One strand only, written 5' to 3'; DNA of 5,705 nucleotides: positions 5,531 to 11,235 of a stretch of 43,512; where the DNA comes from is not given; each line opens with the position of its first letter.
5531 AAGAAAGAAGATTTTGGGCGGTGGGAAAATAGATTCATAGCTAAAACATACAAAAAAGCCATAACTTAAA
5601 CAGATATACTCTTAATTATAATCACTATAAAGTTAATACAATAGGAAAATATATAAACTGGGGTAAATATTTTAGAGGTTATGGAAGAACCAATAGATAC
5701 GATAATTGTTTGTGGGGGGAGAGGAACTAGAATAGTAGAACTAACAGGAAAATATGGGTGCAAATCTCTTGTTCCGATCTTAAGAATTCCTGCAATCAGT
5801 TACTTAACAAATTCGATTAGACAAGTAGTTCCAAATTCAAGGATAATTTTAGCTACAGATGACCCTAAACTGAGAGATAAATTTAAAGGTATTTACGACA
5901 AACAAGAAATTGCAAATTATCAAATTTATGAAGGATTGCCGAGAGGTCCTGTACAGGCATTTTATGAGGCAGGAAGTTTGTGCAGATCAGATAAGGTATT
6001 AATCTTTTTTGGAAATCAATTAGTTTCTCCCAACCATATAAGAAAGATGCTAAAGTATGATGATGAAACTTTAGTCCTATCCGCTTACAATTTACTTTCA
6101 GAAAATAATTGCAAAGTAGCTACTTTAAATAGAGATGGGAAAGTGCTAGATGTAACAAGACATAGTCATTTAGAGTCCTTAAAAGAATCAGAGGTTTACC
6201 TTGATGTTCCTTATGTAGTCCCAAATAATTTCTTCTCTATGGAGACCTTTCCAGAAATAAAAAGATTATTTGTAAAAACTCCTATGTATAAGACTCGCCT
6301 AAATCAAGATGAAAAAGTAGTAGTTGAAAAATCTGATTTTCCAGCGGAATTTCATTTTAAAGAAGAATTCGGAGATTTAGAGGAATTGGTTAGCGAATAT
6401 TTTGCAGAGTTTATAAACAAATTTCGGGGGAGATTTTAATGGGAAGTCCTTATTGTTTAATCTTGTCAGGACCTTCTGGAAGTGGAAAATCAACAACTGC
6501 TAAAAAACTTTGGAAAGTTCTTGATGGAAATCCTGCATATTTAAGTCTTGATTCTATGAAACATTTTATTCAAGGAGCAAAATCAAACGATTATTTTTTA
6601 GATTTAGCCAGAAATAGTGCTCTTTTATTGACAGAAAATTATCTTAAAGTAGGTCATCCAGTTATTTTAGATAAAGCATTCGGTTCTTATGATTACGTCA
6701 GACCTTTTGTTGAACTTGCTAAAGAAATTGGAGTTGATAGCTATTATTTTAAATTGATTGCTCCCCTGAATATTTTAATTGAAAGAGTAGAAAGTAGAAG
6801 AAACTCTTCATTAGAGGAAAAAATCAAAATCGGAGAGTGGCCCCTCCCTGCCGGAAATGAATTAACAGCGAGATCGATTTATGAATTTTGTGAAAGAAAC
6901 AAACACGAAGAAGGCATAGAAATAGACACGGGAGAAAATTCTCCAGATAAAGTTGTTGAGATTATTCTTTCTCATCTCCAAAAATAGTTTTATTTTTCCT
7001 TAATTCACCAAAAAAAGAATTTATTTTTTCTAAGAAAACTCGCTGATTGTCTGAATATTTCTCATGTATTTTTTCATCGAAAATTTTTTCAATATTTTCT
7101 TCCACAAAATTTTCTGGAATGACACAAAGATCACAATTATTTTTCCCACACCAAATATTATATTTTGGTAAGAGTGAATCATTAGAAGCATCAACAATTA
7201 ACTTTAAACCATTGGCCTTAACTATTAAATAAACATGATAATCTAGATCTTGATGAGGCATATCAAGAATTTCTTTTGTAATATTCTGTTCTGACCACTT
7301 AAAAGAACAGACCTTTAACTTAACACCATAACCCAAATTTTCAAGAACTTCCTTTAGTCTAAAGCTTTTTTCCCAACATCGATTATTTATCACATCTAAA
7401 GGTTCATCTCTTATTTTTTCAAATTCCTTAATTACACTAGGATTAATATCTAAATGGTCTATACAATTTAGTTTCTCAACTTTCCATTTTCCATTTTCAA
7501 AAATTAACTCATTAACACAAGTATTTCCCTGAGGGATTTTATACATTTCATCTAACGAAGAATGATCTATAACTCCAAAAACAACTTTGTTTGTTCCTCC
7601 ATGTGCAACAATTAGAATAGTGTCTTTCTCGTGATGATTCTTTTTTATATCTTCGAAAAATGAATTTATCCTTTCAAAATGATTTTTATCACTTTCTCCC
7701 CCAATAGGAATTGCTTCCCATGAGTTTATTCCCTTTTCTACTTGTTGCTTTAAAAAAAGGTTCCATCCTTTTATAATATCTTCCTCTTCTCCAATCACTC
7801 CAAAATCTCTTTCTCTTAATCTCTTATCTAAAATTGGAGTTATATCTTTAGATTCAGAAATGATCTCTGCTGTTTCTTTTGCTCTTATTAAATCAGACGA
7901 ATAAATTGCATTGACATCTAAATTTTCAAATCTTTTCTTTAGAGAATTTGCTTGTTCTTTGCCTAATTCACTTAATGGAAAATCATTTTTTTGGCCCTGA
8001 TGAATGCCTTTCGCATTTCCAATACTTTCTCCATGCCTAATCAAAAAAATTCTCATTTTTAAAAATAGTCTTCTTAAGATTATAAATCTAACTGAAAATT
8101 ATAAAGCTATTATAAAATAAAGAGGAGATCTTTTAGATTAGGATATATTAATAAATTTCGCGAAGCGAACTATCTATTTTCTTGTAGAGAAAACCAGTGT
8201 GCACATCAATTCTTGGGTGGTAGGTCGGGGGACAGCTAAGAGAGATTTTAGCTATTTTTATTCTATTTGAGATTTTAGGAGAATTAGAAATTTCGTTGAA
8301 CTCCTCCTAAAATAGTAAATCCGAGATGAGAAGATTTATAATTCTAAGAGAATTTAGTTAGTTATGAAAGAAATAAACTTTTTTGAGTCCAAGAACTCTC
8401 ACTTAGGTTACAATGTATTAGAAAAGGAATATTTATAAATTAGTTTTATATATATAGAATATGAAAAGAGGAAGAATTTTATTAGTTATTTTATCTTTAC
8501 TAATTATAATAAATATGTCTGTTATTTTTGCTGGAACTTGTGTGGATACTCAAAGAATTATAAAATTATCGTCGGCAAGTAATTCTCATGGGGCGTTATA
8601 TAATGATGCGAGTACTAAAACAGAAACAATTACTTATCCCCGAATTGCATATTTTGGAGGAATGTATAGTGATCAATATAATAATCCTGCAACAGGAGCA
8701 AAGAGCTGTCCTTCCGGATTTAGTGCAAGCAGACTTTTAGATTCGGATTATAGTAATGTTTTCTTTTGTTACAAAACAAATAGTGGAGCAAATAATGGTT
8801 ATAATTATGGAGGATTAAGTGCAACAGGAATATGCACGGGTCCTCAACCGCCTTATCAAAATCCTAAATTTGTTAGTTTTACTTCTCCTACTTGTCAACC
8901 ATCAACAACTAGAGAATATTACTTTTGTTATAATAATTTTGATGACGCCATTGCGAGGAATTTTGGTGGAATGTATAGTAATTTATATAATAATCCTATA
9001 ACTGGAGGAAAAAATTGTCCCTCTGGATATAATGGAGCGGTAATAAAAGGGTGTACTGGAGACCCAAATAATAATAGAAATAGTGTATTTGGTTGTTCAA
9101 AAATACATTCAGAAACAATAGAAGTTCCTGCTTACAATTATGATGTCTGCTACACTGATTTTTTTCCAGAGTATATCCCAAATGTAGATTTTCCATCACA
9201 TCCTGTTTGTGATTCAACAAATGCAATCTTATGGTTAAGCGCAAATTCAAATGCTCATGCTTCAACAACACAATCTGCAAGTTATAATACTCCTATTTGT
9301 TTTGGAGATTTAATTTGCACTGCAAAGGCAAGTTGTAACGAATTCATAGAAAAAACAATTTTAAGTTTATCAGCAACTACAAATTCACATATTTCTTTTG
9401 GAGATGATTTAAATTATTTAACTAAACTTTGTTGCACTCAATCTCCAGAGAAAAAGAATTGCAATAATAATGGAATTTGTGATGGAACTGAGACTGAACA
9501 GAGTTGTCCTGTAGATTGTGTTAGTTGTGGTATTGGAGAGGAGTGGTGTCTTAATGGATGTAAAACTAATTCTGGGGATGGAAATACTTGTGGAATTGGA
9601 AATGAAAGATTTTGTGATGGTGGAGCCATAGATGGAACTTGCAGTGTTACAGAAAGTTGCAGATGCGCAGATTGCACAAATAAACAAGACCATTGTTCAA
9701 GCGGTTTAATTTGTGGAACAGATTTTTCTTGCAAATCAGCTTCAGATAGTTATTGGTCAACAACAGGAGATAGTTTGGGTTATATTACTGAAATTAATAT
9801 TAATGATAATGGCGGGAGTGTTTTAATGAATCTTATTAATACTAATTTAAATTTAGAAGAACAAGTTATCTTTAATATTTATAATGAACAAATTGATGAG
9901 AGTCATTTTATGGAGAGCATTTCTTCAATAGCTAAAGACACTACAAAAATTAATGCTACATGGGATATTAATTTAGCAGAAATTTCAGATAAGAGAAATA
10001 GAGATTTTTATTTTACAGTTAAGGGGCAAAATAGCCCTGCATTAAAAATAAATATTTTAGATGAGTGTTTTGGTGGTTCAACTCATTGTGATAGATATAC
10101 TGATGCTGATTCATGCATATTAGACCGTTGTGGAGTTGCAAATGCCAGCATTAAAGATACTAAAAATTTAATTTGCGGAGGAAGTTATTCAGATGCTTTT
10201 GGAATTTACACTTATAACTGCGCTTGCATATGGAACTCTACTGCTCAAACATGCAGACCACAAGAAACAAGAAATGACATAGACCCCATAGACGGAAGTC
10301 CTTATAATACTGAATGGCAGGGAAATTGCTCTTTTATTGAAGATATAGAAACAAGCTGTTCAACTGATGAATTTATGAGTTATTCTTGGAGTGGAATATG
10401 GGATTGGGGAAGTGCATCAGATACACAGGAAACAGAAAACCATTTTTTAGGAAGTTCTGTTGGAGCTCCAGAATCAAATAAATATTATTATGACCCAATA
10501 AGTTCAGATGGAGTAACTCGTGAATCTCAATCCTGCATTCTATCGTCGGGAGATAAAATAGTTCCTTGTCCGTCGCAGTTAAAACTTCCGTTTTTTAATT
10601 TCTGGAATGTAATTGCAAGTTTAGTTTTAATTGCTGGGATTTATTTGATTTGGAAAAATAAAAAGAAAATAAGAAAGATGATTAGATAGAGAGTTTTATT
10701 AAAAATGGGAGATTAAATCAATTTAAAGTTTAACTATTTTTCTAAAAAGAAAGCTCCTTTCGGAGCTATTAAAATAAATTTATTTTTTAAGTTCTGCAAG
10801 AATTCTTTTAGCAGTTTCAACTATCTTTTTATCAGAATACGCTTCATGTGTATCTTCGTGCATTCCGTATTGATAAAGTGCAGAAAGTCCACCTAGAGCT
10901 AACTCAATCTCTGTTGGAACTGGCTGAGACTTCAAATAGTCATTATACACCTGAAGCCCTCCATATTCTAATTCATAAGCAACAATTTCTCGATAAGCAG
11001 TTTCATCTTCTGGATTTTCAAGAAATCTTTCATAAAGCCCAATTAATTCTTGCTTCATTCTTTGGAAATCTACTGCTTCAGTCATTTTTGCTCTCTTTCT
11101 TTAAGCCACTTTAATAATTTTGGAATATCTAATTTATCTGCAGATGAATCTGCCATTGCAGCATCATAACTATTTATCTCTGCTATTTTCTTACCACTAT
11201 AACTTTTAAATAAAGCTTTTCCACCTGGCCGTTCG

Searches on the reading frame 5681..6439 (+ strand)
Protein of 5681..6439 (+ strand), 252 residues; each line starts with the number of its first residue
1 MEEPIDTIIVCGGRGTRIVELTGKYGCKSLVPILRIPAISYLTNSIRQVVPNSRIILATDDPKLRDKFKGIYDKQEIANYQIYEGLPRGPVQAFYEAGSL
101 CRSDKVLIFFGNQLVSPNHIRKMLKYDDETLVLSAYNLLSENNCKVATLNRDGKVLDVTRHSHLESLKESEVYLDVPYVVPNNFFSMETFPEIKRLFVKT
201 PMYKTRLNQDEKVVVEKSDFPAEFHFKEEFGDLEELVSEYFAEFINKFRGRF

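Call 10: search_protein_families(library=pfam, proteins=[window:5681-6439:+], max_evalue=0.001)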
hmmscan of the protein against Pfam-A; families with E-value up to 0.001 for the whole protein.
window:5681-6439:+ (252 aa): 2 families
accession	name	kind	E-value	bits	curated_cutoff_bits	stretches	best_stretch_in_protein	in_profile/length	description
PF00483.29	NTP_transferase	-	4.5e-06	26.9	21.2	1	7-126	2-123/245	Nucleotidyl transferase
PF12804.13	NTP_transf_3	-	0.00031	21.4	27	1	8-126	2-110/160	MobA-like NTP transferase domain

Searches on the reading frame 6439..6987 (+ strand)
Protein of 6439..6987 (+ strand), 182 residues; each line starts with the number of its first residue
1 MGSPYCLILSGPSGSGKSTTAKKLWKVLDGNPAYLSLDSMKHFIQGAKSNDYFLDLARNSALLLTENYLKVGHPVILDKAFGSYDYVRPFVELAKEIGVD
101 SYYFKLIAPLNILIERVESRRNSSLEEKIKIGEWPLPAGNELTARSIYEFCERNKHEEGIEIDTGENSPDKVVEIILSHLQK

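Call 10: search_protein_families(library=pfam, proteins=[window:6439-6987:+], max_evalue=0.001)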
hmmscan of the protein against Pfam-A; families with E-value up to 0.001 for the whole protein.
window:6439-6987:+ (182 aa): 4 families
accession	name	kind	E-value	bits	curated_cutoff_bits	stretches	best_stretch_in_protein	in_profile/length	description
PF13671.12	AAA_33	-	3.1e-13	50.7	27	1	8-124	3-122/143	AAA domain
PF06414.18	Zeta_toxin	-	2.1e-08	34.3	22.3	1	3-126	15-149/199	Zeta toxin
PF13238.12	AAA_18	-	3.9e-05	24.5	29.4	1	8-124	2-115/128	AAA domain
PF13191.12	AAA_16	-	0.00082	20.4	32.6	1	2-61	22-87/167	AAA ATPase domain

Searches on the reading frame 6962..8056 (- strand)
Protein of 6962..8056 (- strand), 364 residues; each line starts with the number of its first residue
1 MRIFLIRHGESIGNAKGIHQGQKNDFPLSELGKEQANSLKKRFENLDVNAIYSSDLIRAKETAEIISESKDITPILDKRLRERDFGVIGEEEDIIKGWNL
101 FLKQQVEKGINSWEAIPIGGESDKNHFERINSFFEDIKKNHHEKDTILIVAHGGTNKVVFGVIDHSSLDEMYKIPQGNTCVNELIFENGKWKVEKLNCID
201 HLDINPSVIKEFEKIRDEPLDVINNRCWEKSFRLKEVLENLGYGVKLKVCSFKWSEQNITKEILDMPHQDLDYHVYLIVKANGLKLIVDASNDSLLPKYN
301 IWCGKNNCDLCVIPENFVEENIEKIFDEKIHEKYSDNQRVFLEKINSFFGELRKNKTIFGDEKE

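Call 10: search_protein_families(library=pfam, proteins=[window:6962-8056:-], max_evalue=0.001)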
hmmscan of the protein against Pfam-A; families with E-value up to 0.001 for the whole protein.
window:6962-8056:- (364 aa): 1 family
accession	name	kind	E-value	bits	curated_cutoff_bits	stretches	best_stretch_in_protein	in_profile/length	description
PF00300.27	His_Phos_1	-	5.2e-46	157.2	21.7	1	3-198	1-193/194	Histidine phosphatase superfamily (branch 1)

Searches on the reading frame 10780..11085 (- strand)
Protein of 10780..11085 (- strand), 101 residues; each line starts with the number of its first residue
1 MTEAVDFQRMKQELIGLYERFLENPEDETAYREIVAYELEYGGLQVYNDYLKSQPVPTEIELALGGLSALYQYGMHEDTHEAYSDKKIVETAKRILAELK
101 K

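Call 6: search_protein_families(library=pfam, proteins=[window:10780-11085:-], max_evalue=1)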
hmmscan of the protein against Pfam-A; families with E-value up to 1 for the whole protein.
window:10780-11085:- (101 aa): 0 families

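Call 9: search_protein_families(library=ncbifam, proteins=[window:10780-11085:-], max_evalue=1)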
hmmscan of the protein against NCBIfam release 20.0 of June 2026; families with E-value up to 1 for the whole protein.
window:10780-11085:- (101 aa): 1 family
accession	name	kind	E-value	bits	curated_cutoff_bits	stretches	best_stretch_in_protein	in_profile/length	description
NF008325.0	PRK11114.1-3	equivalog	0.11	10.4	922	1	6-57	153-206/766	cellulose biosynthesis cyclic di-GMP-binding regulatory protein BcsB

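Call 55: search_protein_families(library=padloc, proteins=[window:10780-11085:-], max_evalue=1)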
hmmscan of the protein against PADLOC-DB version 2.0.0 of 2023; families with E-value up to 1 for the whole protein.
window:10780-11085:- (101 aa): 0 families

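Call 56: search_protein_families(library=phrogs, proteins=[window:10780-11085:-], max_evalue=1)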
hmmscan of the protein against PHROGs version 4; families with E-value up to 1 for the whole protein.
window:10780-11085:- (101 aa): 1 family
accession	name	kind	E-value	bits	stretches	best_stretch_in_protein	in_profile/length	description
phrog_2037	-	unknown function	0.38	12.1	0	5-29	10-40/72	-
